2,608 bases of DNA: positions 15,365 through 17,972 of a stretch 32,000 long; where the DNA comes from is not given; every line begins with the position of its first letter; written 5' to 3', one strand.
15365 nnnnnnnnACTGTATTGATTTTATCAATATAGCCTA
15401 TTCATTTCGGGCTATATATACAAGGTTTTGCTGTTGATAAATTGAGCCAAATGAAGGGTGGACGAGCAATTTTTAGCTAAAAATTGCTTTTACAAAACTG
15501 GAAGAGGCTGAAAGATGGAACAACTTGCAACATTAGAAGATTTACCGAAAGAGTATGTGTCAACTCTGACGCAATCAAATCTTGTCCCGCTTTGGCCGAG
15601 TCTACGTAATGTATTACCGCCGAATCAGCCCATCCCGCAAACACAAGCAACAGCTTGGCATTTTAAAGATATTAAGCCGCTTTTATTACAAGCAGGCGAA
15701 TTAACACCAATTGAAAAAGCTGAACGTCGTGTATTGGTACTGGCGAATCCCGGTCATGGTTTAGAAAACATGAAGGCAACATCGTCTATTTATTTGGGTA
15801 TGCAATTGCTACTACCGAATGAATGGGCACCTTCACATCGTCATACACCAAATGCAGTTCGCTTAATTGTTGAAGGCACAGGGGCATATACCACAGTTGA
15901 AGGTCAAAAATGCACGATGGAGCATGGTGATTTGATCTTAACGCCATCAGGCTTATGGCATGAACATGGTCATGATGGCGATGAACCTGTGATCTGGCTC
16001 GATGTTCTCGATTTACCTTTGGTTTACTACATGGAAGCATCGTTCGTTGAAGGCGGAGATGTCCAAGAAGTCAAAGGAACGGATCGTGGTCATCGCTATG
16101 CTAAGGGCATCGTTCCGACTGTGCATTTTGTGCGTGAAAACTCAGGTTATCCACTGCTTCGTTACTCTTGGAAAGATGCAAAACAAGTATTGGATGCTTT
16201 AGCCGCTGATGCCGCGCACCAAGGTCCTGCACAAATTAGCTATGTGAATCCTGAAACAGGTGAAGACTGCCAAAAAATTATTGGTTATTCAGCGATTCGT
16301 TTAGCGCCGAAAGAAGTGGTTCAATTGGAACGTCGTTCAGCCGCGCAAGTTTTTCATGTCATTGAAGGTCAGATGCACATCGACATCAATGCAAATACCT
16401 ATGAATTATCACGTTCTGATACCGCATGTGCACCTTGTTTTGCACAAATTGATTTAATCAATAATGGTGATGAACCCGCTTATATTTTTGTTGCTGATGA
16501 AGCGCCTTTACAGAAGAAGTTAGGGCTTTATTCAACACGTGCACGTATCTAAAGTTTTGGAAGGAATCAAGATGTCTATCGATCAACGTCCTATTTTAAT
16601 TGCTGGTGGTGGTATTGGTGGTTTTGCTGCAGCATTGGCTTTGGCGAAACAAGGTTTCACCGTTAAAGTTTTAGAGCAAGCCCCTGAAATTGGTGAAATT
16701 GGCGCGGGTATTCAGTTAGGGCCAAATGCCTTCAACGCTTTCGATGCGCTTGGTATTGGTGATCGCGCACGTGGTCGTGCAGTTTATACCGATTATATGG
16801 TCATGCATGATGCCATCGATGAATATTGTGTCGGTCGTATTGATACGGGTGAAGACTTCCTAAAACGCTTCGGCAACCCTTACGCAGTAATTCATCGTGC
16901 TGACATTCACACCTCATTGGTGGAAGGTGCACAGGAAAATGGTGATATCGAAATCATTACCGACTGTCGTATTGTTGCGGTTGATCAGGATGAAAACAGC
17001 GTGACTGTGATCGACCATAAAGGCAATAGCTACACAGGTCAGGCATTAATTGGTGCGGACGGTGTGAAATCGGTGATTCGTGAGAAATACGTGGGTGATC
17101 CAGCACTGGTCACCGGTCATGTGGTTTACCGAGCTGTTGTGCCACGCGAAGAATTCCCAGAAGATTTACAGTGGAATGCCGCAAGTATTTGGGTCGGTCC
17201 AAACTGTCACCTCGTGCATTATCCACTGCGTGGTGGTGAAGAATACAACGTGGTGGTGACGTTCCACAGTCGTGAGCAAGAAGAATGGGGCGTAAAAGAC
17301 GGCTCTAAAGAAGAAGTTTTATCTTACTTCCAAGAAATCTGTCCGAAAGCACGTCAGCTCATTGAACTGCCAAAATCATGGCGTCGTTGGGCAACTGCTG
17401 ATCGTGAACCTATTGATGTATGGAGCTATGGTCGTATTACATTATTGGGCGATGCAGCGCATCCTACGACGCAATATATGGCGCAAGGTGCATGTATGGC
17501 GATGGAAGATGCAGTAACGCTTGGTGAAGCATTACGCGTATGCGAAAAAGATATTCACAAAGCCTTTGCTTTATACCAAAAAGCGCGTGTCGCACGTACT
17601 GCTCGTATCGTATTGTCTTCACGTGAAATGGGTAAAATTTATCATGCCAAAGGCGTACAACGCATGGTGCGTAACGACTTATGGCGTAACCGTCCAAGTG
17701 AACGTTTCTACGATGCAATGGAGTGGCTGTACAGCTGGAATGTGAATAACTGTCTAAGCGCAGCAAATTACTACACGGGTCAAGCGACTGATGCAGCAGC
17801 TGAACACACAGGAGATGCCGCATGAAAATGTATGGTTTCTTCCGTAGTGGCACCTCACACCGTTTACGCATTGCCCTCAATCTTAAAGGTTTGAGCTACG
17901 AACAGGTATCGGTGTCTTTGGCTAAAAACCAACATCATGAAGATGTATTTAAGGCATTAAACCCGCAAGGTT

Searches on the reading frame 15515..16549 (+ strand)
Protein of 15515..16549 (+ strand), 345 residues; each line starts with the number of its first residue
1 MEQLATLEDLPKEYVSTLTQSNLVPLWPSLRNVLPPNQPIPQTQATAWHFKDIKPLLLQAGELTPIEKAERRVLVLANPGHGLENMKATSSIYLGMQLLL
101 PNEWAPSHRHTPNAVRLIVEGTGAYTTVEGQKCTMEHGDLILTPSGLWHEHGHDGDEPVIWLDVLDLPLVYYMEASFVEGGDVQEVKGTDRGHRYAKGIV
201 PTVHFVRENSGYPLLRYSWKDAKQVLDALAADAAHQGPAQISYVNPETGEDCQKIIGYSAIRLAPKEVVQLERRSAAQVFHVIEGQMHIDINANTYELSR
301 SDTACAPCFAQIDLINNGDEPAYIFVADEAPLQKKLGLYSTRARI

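Call 8: search_protein_families(library=pfam, proteins=[window:15515-16549:+], max_evalue=0.001)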
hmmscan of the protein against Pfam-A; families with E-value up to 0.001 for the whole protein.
window:15515-16549:+ (345 aa): 5 families
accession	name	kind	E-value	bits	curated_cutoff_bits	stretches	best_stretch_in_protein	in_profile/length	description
PF07883.17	Cupin_2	-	8.8e-26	89.9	27.2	2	97-164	3-69/70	Cupin domain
PF16867.11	DMSP_lyase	-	3.7e-05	24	27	1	88-153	91-155/162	Dimethlysulfonioproprionate lyase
PF03079.20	ARD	-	9.6e-05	23.1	27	1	107-156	87-140/157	ARD/ARD' family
PF02311.25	AraC_binding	-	0.00011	22.4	21.1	0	107-158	18-68/135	AraC-like ligand binding domain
PF11699.14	CENP-C_C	-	0.00019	22.1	29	1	274-326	31-83/85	Mif2/CENP-C like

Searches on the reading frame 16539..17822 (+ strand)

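Call 8: search_protein_families(library=pfam, proteins=[window:16539-17822:+], max_evalue=0.001)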
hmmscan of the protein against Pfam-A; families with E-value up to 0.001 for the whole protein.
window:16539-17822:+ (428 aa): 8 families
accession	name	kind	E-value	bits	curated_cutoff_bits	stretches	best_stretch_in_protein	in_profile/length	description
PF01494.25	FAD_binding_3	-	2.5e-25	89.9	22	1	18-336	3-322/349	FAD binding domain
PF01266.30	DAO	-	2.3e-08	34.4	27.9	1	19-53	2-36/353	FAD dependent oxidoreductase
PF13450.12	NAD_binding_8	-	2.4e-06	28.2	21.9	1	21-52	1-32/68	NAD(P)-binding Rossmann-like domain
PF12831.13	FAD_oxidored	-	3.4e-06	27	27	1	19-167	2-137/416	FAD dependent oxidoreductase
PF07992.20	Pyr_redox_2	-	6.4e-05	22.9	26.1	0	19-48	3-32/291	Pyridine nucleotide-disulphide oxidoreductase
PF04820.20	Trp_halogenase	-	9.1e-05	21.9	21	1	19-82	2-68/458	Tryptophan halogenase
PF03486.20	HI0933_like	-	0.00054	19.9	50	0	19-53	3-37/244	HI0933-like protein Rossmann domain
PF00890.30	FAD_binding_2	-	0.00082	19.1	20.4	0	19-51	2-34/414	FAD binding domain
